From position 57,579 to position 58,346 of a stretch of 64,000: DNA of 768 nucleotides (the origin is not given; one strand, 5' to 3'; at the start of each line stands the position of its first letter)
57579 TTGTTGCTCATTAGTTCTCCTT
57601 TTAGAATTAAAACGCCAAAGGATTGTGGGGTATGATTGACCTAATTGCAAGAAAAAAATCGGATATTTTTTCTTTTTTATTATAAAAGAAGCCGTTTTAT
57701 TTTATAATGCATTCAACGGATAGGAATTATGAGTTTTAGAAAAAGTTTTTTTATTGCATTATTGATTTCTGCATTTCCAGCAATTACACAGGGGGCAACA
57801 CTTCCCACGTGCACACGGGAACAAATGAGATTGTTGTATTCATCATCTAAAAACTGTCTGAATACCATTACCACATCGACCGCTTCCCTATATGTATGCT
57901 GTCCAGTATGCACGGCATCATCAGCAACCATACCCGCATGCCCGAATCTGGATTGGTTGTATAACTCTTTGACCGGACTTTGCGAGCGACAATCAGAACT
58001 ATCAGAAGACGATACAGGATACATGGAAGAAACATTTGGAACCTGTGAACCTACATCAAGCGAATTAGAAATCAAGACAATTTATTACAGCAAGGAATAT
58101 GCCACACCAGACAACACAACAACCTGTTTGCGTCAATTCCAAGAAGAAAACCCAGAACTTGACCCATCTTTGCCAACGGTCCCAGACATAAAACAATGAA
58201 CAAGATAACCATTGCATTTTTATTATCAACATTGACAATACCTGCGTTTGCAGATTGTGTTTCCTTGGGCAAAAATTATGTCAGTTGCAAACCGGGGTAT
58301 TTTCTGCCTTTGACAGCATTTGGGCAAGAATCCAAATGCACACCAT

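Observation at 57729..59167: Two-gene operon for secreted Cys-rich proteins, one built from eukaryote-like CxxCP repeats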

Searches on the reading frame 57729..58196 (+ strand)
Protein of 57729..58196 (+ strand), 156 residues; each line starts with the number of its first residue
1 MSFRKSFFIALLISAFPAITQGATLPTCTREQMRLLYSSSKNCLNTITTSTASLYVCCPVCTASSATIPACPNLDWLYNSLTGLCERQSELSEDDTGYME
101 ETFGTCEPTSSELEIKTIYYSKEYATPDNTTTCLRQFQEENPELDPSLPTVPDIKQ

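Call 3: search_protein_families(library=pfam, proteins=[window:57729-58196:+], max_evalue=10)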
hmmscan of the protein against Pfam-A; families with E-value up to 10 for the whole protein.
window:57729-58196:+ (156 aa): 0 families
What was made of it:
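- On Giardia VSP family (PF03302): The window protein has no VSP hit (call 3).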

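Call 4: search_protein_families(library=ncbifam, proteins=[window:57729-58196:+], max_evalue=10)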
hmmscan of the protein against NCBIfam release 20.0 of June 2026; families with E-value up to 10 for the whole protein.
window:57729-58196:+ (156 aa): 0 families

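Call 43: find_homologous_proteins(query=A4, max_evalue=0.001)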
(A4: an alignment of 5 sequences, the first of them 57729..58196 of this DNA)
Query A4 (5 sequences) (156 aa, profile of the alignment): 53 proteins with E <= 0.001 among 785 candidates.
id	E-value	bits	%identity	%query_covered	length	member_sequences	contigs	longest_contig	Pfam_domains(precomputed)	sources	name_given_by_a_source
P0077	2.1e-43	165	27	56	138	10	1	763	-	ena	-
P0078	6.7e-42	160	37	70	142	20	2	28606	-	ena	-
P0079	3.8e-39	151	38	35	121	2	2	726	-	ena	-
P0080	9.3e-38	147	26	50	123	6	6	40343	-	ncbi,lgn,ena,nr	ncbi:MAG TPA: hypothetical protein DD611_00970 [Alphaproteobacteria bacterium]|nr:hypothetical prote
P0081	4.5e-34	135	92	100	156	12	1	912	-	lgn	-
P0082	5.2e-34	135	38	35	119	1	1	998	-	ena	-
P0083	8.9e-33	131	34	35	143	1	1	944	-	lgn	-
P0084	9.7e-32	127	88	100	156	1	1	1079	-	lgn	-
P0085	1.4e-27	114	38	35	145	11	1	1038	-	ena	-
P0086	7.9e-25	105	38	35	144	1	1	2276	-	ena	-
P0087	8.1e-23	99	32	43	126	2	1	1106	-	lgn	-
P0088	6.0e-22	96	36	36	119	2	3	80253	-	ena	-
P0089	9.7e-20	89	34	71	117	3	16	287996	-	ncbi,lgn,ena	-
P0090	1.1e-19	88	42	35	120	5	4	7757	-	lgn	-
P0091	3.6e-19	87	29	78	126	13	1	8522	-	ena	-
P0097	4.7e-17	80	28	25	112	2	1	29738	-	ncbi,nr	ncbi:MAG: hypothetical protein Q4E56_00145 [Pseudomonadota bacterium]|nr:hypothetical protein [Pseud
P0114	3.6e-14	71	29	37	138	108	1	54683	-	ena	-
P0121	5.2e-12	64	39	18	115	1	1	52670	-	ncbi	-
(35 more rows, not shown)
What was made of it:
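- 57729..58199 (+): Gene A: a 156-aa exported Cys-rich partner. It has a signal peptide of about residues 1-22 and 9 Cys. It carries the family motifs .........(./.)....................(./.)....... The family has 53 clusters (call 43).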

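Call 45: find_encoding_contigs(protein=P0089, flank=4000, max_places=2)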
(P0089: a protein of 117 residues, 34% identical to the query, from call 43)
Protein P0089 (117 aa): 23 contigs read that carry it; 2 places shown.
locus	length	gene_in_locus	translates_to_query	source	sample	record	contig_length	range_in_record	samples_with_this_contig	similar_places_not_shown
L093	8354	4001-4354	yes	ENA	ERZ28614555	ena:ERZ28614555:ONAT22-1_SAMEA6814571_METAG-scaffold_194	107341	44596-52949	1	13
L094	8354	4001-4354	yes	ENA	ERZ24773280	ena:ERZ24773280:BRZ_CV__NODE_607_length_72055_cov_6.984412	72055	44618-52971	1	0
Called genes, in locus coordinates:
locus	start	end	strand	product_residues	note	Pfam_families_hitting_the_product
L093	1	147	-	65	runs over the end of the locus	PF00588:SpoU_methylase (weak)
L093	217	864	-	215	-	PF13441:Gly-zipper_YMGG, PF13488:Gly-zipper_Omp, PF00691:OmpA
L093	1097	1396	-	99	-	PF02575:YbaB_DNA_bd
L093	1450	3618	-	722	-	PF01138:RNase_PH, PF03725:RNase_PH_C, PF03726:PNPase, PF01138:RNase_PH, PF00013:KH_1, PF00575:S1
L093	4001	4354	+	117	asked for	-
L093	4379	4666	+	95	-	-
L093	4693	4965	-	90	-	PF00312:Ribosomal_S15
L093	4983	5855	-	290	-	PF01509:TruB_N, PF16198:TruB_C_2 (weak), PF09157:TruB-C_2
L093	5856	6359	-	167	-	-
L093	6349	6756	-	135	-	-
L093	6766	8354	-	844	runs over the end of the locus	PF01624:MutS_I, PF05188:MutS_II, PF05192:MutS_III, PF05190:MutS_IV, PF00488:MutS_V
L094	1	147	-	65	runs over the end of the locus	PF00588:SpoU_methylase (weak)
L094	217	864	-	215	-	PF13441:Gly-zipper_YMGG, PF13488:Gly-zipper_Omp, PF00691:OmpA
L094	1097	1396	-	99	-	PF02575:YbaB_DNA_bd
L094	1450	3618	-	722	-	PF01138:RNase_PH, PF03725:RNase_PH_C, PF03726:PNPase, PF01138:RNase_PH, PF00013:KH_1, PF00575:S1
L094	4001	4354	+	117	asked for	-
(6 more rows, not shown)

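Call 46: find_encoding_contigs(protein=P0097, flank=4000, max_places=2)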
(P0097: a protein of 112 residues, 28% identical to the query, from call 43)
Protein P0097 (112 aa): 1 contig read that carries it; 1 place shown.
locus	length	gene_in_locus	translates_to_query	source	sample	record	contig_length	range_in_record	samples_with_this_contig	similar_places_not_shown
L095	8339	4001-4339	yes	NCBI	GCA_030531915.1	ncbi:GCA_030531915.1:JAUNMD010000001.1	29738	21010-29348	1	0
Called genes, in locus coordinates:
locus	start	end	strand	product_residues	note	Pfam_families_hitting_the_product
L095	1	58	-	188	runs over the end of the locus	-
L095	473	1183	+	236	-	PF01479:S4, PF01728:FtsJ, PF08241:Methyltransf_11 (faint)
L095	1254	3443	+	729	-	PF00133:tRNA-synt_1, PF09334:tRNA-synt_1g, PF13603:tRNA-synt_1_2, PF00133:tRNA-synt_1, PF08264:Anticodon_1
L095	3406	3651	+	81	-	-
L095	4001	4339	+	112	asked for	-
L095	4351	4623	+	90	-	-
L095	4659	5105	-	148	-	PF02502:LacAB_rpiB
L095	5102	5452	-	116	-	PF04519:Bactofilin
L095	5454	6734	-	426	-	PF01551:Peptidase_M23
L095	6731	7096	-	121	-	-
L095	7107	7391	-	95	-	PF05175:MTS, PF24675:NpmA (weak), PF06325:PrmA (faint), PF13847:Methyltransf_31, PF13649:Methyltransf_25, PF08241:Methyltransf_11 (weak), PF08242:Methyltransf_12 (weak)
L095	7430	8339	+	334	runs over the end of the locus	-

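Call 47: find_encoding_contigs(protein=P0114, flank=4000, max_places=2)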
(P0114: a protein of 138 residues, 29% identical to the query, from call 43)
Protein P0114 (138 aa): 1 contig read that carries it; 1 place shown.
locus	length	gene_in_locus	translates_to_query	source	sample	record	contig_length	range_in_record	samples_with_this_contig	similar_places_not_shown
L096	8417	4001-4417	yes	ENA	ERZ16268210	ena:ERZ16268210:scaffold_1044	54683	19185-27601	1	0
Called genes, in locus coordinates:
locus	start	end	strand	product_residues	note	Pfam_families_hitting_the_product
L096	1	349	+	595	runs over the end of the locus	PF00456:Transketolase_N, PF13292:DXP_synthase_N, PF02780:Transketolase_C (faint), PF00676:E1_dh (weak), PF02775:TPP_enzyme_C (faint), PF02779:Transket_pyr, PF22613:Transketolase_C_1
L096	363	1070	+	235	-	PF01863:YgjP-like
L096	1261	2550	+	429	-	PF13393:tRNA-synt_His, PF00587:tRNA-synt_2b (weak), PF03129:HGTP_anticodon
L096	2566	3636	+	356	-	PF03462:PCRF, PF00472:RF-1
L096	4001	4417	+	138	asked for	-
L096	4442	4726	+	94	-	-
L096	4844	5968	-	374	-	-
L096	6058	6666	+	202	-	PF13189:Cytidylate_kin2 (faint), PF13238:AAA_18, PF13671:AAA_33 (weak), PF01202:SKI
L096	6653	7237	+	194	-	PF01741:MscL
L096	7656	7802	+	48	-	-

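Call 48: find_encoding_contigs(protein=P0121, flank=4000, max_places=2)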
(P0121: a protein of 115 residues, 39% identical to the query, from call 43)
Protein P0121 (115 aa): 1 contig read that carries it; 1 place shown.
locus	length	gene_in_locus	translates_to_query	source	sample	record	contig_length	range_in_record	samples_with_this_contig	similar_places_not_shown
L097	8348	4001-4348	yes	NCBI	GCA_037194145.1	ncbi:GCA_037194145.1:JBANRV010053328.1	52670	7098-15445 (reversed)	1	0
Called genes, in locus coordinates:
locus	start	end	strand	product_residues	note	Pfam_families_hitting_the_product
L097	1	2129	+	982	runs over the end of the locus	PF03193:RsgA_GTPase (faint), PF00005:ABC_tran (faint), PF02463:SMC_N (faint), PF13555:AAA_29 (faint), PF20703:nSTAND1 (faint), PF17760:UvrA_inter, PF00684:DnaJ_CXXCXGXG (faint), PF17755:UvrA_DNA-bind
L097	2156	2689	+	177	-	PF02978:SRP_SPB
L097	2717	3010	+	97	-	-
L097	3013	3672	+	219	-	PF01728:FtsJ, PF13847:Methyltransf_31 (faint)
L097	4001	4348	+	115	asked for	-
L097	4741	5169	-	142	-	PF00075:RNase_H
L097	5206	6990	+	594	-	PF00456:Transketolase_N, PF13292:DXP_synthase_N, PF02775:TPP_enzyme_C (weak), PF02779:Transket_pyr, PF22613:Transketolase_C_1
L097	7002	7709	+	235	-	PF01863:YgjP-like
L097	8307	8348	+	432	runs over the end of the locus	PF13393:tRNA-synt_His, PF00587:tRNA-synt_2b (weak), PF03129:HGTP_anticodon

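Call 60: search_protein_families(library=pfam, alignment_id=A5, max_evalue=1)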
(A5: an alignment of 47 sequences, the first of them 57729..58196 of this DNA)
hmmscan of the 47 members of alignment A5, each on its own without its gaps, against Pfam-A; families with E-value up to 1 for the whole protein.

A. member 1, window:57729-58196:+ (156 aa): 0 families

B. families by the number of members that match (of 47 scanned): 10 families
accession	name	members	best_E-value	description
PF02754.22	CCG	1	0.025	Cysteine-rich domain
PF12947.13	EGF_3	1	0.066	EGF domain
PF21514.3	FimA-like_C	1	0.077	FimA-like major fimbrial subunit protein, C-terminal domain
PF22970.2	DUF7028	1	0.079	Domain of unknown function (DUF7028)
PF23552.2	ParB_C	1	0.081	ParB dimerisation domain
PF10717.14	ODV-E18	1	0.089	Occlusion-derived virus envelope protein ODV-E18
PF22898.2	NOMO1-like_1st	1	0.23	BOS complex subunit NOMO1-like, first beta sandwich domain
PF03288.22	Pox_D5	1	0.31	Poxvirus D5 protein-like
PF01607.29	CBM_14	1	0.52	Chitin binding Peritrophin-A domain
PF10845.14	DUF2576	1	0.64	Protein of unknown function (DUF2576)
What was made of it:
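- Closest known: Myxococcus TraA/TraB polymorphic cell-cell recognition pair. Different: There is no sequence relationship and no Pfam hit to a PA14 or OmpA domain (calls 3, 60).
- Closest known: Chlamydial small and large Cys-rich envelope proteins. Different: No sequence similarity (calls 3, 60).
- Partner A has no eukaryotic similarity at all (call 60). There is no similarity to chlamydial Omc families in Pfam (calls 3, 60).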

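Call 70: find_related_loci(query=A5, collection=viral_contigs, flank=5000)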
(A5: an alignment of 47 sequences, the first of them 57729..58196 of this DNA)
Query A5 (156 aa) in viral_contigs; peptide patterns used: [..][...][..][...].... (x = any residue, [..] = any of these).
19 stretches matched a pattern, but none encodes a relative of the query by tblastn (E <= 1e-3).

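Call 81: search_protein_families(library=padloc, proteins=[window:57729-58196:+, P0080], max_evalue=1)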
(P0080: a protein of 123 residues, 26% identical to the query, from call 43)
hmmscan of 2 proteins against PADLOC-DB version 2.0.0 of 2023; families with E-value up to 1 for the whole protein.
window:57729-58196:+ (156 aa): 0 families

P0080 (123 aa): 0 families

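Call 82: search_protein_families(library=phrogs, proteins=[window:57729-58196:+, P0080], max_evalue=1)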
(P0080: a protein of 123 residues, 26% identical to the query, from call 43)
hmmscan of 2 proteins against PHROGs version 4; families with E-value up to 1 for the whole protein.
window:57729-58196:+ (156 aa): 0 families

P0080 (123 aa): 0 families
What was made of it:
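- On Anti-phage defence or phage-borne module: No meaningful hit in PADLOC or PHROGs (calls 81, 82).
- There is no match in PADLOC, PHROGs, Pfam or NCBIfam to toxin or bacteriocin families (calls 3, 4, 81, 82).
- Tried and rejected: Nothing (calls 4, 81, 82).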

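Call 87: search_solved_structures(query=A5, max_evalue=10)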
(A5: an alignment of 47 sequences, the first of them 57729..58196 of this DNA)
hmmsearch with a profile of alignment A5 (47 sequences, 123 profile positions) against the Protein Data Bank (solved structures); distinct sequences matched with E-value up to 10: 8.
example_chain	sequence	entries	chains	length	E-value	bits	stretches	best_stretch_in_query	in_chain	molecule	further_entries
8vbr_H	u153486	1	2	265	0.0035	20.7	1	37-65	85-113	Bovine Fab Else11 heavy chain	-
8vbm_H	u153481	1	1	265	0.008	19.6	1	38-64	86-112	Bovine Fab ElsE7 heavy chain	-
8vbl_H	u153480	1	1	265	0.028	17.8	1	37-65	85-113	Bovine Fab ElsE6 heavy chain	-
8vbk_H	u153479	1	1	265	0.061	16.7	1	37-64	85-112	Bovine Fab ElsE5 heavy chain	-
8v4i_H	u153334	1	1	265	0.09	16.2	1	37-63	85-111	ElsE1 Fab heavy chain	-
7d3l_H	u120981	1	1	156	0.14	15.5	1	39-66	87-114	F145 VH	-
6e9g_A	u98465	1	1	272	0.21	15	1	38-83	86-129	Bovine ultralong antibody BOV-2 heavy chain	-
8vbo_H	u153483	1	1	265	0.25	14.7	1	39-63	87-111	Bovine Fab ElsE9 heavy chain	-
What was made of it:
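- Tried and rejected: I judged these compositional (call 87).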
